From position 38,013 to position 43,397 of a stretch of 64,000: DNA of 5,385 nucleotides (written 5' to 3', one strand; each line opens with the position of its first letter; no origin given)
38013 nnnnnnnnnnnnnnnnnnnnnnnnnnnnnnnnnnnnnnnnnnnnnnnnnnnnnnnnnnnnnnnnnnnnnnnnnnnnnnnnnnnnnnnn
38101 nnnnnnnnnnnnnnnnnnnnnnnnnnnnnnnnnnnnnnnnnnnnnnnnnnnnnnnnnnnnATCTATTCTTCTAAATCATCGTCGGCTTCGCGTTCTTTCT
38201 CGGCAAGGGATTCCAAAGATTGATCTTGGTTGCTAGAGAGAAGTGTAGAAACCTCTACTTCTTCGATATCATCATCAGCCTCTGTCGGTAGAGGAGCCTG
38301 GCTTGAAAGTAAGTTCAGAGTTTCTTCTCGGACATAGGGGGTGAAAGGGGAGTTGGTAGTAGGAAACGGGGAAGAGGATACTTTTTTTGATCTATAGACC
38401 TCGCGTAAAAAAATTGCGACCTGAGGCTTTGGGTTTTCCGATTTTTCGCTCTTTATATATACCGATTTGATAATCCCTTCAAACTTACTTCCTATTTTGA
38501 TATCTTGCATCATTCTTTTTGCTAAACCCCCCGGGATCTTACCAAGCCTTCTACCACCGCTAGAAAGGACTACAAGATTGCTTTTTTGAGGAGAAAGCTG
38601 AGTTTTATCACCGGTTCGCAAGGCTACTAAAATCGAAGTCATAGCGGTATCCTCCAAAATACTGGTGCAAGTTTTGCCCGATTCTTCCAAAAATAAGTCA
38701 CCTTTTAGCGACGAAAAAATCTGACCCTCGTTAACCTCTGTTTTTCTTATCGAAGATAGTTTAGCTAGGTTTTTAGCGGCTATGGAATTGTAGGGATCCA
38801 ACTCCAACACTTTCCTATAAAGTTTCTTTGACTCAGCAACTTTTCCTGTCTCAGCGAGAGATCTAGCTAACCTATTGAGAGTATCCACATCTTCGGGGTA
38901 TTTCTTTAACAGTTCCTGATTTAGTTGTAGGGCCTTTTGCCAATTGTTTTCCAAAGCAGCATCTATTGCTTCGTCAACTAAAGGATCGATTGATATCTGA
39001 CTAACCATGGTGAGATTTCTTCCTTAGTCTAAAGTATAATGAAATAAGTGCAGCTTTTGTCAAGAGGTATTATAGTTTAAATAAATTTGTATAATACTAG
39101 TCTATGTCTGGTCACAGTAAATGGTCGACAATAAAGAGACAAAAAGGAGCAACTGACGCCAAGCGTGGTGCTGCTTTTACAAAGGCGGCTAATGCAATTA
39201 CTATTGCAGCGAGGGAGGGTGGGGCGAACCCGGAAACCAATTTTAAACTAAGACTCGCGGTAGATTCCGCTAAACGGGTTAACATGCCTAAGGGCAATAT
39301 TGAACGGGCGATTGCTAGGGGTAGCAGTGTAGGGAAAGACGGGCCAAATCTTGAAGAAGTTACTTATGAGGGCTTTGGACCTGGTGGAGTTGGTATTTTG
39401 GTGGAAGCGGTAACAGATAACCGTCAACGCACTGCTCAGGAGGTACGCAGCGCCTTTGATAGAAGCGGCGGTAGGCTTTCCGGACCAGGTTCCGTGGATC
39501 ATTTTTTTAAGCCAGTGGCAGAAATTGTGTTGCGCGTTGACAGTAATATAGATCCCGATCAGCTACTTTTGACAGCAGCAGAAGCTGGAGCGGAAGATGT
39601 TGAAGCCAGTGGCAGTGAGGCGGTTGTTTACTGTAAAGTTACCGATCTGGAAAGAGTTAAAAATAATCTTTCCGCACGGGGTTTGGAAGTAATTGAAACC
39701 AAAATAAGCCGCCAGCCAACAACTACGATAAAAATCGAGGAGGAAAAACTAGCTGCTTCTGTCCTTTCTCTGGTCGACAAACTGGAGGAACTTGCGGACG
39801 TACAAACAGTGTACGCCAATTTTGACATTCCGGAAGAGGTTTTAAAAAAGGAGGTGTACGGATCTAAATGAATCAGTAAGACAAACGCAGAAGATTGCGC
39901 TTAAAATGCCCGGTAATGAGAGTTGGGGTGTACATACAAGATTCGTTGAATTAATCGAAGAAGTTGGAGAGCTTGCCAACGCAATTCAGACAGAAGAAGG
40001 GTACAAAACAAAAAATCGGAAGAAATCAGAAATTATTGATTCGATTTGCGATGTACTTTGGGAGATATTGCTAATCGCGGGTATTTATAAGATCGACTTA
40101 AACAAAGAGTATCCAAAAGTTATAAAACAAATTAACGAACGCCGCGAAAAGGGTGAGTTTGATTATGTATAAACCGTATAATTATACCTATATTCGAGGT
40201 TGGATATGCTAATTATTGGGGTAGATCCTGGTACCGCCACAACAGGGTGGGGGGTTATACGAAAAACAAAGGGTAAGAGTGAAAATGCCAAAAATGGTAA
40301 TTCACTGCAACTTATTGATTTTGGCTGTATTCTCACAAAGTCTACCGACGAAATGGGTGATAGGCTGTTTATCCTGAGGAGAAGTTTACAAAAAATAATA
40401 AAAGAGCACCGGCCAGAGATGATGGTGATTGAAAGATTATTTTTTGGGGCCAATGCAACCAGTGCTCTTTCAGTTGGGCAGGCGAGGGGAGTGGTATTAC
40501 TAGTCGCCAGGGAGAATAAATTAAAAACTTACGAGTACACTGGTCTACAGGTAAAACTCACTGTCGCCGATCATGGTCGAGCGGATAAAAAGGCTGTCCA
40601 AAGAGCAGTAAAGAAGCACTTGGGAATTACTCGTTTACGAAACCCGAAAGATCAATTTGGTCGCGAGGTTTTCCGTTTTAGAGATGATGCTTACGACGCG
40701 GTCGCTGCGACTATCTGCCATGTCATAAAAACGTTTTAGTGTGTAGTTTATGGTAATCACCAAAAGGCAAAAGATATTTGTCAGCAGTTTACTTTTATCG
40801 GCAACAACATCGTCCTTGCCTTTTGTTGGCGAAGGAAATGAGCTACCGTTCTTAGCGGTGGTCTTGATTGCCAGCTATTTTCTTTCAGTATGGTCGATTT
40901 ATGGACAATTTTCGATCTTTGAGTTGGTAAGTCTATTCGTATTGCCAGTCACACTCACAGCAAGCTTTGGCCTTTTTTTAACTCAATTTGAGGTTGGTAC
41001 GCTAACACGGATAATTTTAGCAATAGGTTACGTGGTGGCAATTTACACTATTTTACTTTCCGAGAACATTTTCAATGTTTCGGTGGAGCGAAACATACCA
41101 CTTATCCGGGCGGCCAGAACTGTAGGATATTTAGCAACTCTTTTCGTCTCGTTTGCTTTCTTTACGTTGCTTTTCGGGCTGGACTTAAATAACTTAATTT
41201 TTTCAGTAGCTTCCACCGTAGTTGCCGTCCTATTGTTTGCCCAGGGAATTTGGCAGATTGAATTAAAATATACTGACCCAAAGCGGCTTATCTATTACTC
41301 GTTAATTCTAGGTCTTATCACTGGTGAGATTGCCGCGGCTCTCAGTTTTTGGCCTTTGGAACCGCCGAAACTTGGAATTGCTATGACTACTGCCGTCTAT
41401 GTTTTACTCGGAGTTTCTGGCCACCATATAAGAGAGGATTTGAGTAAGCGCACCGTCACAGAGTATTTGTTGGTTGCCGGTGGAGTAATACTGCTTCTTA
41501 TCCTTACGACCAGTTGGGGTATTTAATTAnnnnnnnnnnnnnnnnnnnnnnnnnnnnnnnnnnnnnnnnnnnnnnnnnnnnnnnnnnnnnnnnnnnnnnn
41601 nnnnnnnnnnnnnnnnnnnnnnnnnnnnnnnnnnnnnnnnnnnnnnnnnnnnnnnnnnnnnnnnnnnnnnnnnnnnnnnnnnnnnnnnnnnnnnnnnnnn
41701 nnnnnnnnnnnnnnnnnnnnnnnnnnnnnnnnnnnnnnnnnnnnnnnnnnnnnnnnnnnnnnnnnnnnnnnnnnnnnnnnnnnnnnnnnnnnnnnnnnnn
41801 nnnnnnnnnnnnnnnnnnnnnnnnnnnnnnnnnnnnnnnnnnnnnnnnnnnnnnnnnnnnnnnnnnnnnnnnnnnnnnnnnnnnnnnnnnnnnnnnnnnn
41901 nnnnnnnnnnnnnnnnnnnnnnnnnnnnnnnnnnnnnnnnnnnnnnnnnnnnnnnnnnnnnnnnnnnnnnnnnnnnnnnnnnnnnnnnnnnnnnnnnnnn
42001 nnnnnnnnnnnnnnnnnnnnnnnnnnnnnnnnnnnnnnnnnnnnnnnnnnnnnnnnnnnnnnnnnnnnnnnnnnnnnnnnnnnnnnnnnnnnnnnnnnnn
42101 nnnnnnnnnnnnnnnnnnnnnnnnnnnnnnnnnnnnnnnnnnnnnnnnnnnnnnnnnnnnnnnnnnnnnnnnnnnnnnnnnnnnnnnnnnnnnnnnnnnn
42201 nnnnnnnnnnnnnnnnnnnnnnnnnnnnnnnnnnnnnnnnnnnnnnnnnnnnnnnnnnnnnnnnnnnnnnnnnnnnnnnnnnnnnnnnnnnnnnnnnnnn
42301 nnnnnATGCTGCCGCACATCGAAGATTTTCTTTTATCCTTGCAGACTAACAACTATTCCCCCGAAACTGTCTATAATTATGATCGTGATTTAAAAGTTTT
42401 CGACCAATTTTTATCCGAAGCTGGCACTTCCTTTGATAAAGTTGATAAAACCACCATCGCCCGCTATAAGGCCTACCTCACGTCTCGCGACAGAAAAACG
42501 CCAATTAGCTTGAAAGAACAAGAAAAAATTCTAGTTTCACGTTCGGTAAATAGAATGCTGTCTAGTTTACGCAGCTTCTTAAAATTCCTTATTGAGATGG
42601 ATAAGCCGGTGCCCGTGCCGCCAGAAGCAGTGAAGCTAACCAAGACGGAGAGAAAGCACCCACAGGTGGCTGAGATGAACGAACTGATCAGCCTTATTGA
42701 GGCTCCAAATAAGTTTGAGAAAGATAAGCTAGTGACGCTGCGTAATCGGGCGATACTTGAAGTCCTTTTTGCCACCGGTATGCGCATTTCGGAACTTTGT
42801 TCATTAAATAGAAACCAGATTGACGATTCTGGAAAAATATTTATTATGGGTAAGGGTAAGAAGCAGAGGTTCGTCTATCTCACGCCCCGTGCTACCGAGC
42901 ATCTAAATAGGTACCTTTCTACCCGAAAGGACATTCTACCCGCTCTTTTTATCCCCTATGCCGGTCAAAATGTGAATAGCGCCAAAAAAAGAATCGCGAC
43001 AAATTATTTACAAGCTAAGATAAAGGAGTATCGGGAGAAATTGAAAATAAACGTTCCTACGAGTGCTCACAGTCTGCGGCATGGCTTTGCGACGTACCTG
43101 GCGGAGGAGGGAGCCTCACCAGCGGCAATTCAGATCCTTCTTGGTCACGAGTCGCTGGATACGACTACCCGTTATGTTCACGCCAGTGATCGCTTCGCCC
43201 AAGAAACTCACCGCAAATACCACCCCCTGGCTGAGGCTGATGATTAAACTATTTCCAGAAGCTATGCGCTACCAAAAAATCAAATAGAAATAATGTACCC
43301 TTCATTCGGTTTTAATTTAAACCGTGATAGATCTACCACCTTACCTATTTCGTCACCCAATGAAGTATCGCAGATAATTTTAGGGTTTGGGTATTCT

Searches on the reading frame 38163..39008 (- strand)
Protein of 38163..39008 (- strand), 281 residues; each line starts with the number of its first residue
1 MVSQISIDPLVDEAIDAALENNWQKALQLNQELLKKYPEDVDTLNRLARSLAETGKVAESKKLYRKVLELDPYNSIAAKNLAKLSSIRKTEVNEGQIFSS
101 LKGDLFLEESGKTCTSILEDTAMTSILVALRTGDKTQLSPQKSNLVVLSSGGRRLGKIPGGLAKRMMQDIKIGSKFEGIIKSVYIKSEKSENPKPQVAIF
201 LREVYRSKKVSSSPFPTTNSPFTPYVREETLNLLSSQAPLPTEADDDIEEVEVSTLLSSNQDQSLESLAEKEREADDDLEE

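Call 58: search_protein_families(library=pfam, proteins=[window:38163-39008:-], max_evalue=0.0001)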
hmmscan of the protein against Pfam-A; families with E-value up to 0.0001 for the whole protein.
window:38163-39008:- (281 aa): 7 families
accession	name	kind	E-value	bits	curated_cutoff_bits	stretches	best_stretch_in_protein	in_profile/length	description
PF13431.12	TPR_17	-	7.3e-08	32.5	24.4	0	31-60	3-32/34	Tetratricopeptide repeat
PF07719.23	TPR_2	-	1.8e-07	31.2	27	1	42-74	2-34/34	Tetratricopeptide repeat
PF14559.12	TPR_19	-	3.7e-06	27.6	25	1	19-79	3-62/68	Tetratricopeptide repeat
PF13428.12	TPR_14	-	2.3e-05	25.1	23.5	0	43-84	3-44/44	Tetratricopeptide repeat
PF13432.12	TPR_16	-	3.9e-05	24.4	32.7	1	13-74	3-64/65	Tetratricopeptide repeat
PF00515.34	TPR_1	-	4.1e-05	23.6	27.8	0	42-74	2-34/34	Tetratricopeptide repeat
PF13174.12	TPR_6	-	8.5e-05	23.4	26.3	0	46-72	5-31/33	Tetratricopeptide repeat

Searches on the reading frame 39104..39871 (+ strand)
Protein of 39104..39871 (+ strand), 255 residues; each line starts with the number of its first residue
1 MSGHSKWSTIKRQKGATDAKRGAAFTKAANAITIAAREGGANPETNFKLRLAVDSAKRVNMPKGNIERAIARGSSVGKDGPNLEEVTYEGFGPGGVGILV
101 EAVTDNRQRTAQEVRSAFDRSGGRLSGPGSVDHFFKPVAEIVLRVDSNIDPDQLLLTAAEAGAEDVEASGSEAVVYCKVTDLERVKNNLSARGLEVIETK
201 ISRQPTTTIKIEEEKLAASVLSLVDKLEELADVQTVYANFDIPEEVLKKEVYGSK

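Call 58: search_protein_families(library=pfam, proteins=[window:39104-39871:+], max_evalue=0.0001)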
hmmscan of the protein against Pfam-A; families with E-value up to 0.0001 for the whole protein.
window:39104-39871:+ (255 aa): 2 families
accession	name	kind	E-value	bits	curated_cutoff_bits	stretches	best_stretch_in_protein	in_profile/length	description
PF01709.26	Transcrip_reg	-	3.2e-48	163.9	27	1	83-240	1-160/160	TACO1/YebC second and third domain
PF20772.2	TACO1_YebC_N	-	4.8e-29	101.1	36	1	5-74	1-71/73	TACO1/YebC protein N-terminal domain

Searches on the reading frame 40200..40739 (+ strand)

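Call 59: search_protein_families(library=pfam, proteins=[window:40200-40739:+], max_evalue=0.0001)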
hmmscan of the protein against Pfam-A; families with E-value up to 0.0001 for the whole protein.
window:40200-40739:+ (179 aa): 1 family
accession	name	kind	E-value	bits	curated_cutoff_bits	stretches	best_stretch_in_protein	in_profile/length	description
PF02075.23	RuvC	-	3.2e-34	118.4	22.2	1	5-151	1-137/148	Crossover junction endodeoxyribonuclease RuvC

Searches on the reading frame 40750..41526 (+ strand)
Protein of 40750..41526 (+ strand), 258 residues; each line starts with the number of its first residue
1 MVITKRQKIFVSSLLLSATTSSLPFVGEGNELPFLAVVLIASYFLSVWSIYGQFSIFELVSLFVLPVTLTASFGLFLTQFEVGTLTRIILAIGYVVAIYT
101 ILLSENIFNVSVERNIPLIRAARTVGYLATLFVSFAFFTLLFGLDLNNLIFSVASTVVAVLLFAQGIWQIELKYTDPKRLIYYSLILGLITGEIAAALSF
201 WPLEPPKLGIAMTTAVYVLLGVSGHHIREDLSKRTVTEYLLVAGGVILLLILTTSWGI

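Call 59: search_protein_families(library=pfam, proteins=[window:40750-41526:+], max_evalue=0.0001)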
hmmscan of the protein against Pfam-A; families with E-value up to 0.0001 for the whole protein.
window:40750-41526:+ (258 aa): 1 family
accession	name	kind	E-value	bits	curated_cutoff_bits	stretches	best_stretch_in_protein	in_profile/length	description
PF18900.5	DUF5656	-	8.9e-16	58.4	23.3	1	63-247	59-234/242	Protein of unknown function (DUF5656)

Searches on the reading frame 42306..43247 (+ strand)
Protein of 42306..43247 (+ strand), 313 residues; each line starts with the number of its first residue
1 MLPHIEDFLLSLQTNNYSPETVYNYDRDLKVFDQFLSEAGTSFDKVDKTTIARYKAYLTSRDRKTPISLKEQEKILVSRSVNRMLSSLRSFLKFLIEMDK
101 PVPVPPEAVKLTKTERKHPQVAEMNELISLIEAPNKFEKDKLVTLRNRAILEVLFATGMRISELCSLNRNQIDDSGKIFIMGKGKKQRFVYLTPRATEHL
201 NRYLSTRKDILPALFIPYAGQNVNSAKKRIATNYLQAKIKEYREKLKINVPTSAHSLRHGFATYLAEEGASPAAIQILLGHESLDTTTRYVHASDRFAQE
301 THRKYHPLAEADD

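Call 59: search_protein_families(library=pfam, proteins=[window:42306-43247:+], max_evalue=0.0001)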
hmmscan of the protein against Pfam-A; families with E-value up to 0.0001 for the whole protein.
window:42306-43247:+ (313 aa): 3 families
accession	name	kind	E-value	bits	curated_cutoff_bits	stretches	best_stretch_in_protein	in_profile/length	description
PF00589.27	Phage_integrase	-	9.7e-34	117.1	27.1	1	125-295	6-170/172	Phage integrase family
PF02899.23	Phage_int_SAM_1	-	6.7e-14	52.4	22.3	1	5-96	1-80/83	Phage integrase, N-terminal SAM-like domain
PF13102.12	Phage_int_SAM_5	-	2.9e-07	31.2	22.3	1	13-93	14-80/98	Phage integrase SAM-like domain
